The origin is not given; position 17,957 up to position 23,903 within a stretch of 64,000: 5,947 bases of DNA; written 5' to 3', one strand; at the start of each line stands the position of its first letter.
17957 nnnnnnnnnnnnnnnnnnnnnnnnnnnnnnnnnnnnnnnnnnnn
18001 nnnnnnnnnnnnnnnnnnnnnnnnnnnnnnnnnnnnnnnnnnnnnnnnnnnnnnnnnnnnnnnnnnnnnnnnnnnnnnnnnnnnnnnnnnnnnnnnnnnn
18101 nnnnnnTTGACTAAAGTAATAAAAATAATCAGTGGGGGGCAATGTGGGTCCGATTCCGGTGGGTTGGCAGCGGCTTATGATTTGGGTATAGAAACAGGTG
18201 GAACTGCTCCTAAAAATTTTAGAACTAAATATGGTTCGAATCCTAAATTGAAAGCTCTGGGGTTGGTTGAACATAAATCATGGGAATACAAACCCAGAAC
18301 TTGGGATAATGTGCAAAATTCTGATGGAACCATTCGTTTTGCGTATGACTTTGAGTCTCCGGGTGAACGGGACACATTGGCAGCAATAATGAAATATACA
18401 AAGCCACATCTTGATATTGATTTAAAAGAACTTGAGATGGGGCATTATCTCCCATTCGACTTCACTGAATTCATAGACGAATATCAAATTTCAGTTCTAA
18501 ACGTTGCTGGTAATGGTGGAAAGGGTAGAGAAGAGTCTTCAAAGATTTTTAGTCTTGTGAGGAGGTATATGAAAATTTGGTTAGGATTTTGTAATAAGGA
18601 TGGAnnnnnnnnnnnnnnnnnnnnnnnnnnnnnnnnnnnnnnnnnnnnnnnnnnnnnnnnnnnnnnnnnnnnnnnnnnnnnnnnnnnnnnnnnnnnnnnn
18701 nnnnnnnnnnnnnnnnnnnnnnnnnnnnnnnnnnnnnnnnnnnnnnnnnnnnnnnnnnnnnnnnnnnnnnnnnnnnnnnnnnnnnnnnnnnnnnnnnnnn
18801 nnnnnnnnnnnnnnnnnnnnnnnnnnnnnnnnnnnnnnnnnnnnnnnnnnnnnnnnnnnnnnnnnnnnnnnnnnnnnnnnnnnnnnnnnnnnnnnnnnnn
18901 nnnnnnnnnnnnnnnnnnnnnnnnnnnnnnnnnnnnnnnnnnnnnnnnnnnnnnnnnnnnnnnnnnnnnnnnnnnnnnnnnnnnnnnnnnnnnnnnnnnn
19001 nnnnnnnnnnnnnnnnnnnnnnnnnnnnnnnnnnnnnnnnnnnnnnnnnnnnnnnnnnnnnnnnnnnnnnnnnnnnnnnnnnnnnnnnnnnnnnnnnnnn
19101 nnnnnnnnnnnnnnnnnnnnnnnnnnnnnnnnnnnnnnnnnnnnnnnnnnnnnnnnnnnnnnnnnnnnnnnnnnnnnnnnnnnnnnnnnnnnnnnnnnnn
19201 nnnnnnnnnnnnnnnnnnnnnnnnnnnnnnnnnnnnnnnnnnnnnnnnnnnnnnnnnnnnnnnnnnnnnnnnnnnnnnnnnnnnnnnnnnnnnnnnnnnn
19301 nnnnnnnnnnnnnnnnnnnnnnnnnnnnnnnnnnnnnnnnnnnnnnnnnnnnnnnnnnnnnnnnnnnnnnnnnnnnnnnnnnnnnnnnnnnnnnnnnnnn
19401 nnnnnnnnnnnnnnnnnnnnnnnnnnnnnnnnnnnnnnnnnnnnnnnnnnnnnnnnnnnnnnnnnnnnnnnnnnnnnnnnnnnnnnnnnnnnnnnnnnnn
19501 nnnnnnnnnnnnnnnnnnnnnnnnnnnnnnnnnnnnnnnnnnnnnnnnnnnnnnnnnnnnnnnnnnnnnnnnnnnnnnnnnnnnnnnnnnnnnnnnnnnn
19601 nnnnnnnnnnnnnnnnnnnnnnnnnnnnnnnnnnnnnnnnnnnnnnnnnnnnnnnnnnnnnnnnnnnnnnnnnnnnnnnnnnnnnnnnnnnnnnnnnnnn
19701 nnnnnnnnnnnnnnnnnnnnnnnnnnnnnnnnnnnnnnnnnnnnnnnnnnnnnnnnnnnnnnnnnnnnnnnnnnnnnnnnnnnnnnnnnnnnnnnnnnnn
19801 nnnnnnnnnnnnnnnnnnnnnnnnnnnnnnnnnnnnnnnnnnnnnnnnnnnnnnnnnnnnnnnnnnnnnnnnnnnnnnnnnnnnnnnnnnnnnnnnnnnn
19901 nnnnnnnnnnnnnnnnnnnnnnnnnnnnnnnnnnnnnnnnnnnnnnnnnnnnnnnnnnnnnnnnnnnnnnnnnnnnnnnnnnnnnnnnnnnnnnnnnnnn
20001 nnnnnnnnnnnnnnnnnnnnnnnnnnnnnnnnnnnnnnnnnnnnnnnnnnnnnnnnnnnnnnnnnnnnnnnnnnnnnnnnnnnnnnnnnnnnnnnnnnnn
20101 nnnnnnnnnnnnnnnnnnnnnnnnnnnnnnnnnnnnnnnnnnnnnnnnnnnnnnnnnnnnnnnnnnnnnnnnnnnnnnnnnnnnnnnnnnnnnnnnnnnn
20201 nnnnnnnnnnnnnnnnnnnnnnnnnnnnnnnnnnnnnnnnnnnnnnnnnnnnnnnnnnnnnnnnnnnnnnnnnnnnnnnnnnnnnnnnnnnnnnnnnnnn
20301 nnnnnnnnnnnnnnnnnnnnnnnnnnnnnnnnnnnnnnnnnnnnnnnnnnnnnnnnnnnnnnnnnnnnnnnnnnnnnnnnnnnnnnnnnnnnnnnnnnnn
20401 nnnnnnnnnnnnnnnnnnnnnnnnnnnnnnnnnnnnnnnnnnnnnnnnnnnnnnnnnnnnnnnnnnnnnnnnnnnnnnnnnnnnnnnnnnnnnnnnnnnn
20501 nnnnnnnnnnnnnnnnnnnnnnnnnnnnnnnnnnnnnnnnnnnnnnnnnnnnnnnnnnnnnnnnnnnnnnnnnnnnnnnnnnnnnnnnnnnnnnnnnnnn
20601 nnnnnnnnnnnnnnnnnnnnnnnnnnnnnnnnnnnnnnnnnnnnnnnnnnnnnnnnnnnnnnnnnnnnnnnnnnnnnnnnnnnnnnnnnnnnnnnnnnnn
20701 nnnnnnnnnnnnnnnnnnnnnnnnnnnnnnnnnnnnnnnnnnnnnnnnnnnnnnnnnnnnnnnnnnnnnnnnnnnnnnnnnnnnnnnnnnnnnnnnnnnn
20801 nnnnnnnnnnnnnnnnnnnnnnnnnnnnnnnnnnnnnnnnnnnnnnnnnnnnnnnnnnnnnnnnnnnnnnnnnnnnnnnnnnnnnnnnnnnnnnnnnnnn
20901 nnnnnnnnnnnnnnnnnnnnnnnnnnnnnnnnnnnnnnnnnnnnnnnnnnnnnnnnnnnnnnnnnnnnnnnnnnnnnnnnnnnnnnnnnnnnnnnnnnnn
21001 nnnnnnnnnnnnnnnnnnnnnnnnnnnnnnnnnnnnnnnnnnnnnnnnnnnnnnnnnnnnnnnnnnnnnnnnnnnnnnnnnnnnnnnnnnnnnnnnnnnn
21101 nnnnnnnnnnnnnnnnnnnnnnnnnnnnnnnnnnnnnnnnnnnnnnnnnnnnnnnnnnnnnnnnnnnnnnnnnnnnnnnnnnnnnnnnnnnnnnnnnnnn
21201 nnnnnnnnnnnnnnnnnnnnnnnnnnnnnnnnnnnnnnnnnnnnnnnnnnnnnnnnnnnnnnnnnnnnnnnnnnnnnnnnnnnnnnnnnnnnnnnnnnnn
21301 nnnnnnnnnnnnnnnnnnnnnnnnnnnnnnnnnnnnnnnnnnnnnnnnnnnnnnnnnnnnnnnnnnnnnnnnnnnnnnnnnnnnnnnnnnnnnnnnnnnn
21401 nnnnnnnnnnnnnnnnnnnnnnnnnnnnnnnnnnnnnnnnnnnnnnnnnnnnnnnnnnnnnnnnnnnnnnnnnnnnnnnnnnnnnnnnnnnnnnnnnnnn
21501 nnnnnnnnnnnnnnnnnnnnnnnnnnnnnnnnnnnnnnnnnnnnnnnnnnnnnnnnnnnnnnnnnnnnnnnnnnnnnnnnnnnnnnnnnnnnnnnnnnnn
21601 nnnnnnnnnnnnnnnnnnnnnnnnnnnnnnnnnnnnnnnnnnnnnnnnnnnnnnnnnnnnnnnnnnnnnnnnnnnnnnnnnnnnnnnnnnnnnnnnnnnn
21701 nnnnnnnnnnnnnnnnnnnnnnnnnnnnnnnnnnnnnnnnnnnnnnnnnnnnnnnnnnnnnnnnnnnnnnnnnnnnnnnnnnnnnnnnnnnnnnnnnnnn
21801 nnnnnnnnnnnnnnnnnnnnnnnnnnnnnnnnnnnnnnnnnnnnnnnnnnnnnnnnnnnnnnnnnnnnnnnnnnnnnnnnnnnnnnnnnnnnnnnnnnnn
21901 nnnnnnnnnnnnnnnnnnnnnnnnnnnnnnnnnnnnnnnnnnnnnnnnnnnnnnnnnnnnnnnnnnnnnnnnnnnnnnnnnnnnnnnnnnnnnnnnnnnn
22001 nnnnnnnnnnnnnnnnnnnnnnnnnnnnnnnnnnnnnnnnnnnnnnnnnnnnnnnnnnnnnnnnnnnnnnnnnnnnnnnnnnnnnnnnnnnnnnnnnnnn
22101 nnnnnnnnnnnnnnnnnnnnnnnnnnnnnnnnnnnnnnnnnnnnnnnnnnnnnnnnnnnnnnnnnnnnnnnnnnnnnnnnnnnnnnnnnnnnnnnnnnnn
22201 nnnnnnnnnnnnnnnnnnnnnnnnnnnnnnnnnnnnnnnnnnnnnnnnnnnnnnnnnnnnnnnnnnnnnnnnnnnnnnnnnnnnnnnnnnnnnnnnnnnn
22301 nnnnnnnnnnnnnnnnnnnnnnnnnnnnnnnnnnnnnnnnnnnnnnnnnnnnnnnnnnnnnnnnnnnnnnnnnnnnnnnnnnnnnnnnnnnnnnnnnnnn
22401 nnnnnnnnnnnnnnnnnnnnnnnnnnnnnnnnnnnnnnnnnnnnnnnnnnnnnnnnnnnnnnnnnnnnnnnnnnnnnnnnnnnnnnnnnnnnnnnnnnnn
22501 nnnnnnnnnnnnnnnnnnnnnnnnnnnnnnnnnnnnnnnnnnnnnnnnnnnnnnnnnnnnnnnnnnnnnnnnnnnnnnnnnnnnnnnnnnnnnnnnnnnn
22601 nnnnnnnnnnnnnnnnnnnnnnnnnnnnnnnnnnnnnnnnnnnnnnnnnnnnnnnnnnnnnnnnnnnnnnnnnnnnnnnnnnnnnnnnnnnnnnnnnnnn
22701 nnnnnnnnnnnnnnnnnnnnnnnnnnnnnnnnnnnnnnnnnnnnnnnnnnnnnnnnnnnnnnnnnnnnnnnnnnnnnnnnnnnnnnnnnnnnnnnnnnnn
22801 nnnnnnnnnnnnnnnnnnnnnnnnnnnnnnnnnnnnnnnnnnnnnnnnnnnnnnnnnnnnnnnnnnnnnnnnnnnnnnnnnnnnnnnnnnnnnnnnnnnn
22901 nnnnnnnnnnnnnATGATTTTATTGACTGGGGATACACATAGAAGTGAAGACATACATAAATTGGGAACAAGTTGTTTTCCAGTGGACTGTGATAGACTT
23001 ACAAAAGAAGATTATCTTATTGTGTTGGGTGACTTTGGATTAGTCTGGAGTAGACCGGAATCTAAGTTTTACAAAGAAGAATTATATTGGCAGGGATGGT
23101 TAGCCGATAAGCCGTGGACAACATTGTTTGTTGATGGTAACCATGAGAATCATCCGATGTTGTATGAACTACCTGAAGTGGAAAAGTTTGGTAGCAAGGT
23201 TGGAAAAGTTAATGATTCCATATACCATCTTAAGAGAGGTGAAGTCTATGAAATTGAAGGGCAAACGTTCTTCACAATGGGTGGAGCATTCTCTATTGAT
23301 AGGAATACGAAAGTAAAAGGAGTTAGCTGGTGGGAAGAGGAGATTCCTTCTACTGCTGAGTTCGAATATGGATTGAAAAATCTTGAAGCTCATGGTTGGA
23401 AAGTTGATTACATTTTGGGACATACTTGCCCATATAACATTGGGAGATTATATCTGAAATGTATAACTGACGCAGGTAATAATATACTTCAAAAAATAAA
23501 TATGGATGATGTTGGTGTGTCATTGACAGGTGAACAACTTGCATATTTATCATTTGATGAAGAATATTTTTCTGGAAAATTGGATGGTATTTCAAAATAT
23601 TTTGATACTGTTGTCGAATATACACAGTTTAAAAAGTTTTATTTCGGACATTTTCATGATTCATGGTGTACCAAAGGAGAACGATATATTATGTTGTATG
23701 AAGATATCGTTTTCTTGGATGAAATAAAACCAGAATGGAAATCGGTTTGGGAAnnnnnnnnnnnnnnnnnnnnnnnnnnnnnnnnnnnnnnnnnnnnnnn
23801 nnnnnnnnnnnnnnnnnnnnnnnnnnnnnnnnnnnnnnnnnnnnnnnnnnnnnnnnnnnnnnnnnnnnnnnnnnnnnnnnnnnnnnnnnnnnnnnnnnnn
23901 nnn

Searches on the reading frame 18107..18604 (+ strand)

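Call 26: search_protein_families(library=pfam, proteins=[window:18107-18604:+], max_evalue=0.01)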
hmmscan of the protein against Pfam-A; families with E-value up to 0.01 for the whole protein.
window:18107-18604:+ (166 aa): 1 family
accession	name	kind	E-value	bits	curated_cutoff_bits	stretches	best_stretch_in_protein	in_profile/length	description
PF12694.12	cpYpsA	-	3.8e-23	82.3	26.2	1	7-136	1-125/145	Circularly permutated YpsA SLOG family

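Call 56: search_protein_families(library=phrogs, proteins=[window:18107-18604:+], max_evalue=0.001)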
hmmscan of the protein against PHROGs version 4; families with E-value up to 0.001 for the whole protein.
window:18107-18604:+ (166 aa): 1 family
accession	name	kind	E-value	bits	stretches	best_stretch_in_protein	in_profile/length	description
phrog_10774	-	unknown function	1.2e-10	42.2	1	51-137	4-85/179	-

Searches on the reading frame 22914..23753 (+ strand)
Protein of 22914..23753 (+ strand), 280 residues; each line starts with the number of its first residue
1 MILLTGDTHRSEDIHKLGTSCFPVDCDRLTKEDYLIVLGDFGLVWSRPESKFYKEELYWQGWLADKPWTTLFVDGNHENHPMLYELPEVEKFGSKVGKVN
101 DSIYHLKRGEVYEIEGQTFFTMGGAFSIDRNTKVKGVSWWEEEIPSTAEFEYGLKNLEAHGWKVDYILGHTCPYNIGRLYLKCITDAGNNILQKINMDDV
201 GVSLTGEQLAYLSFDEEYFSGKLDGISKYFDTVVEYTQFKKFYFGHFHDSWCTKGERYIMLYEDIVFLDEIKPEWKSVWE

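Call 26: search_protein_families(library=pfam, proteins=[window:22914-23753:+], max_evalue=0.01)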
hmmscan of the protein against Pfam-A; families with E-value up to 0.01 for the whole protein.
window:22914-23753:+ (280 aa): 1 family
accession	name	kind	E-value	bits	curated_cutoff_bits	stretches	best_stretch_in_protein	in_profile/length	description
PF00149.33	Metallophos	-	1.3e-07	32.7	21.5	1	2-173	3-190/191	Calcineurin-like phosphoesterase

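Call 41: search_protein_families(library=phrogs, proteins=[window:22914-23753:+], max_evalue=0.001)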
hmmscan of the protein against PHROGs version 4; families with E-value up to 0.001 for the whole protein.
window:22914-23753:+ (280 aa): 1 family
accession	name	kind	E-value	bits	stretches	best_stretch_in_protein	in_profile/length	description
phrog_1649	-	other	1e-30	107.5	1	2-251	38-255/308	metallo-phosphoesterase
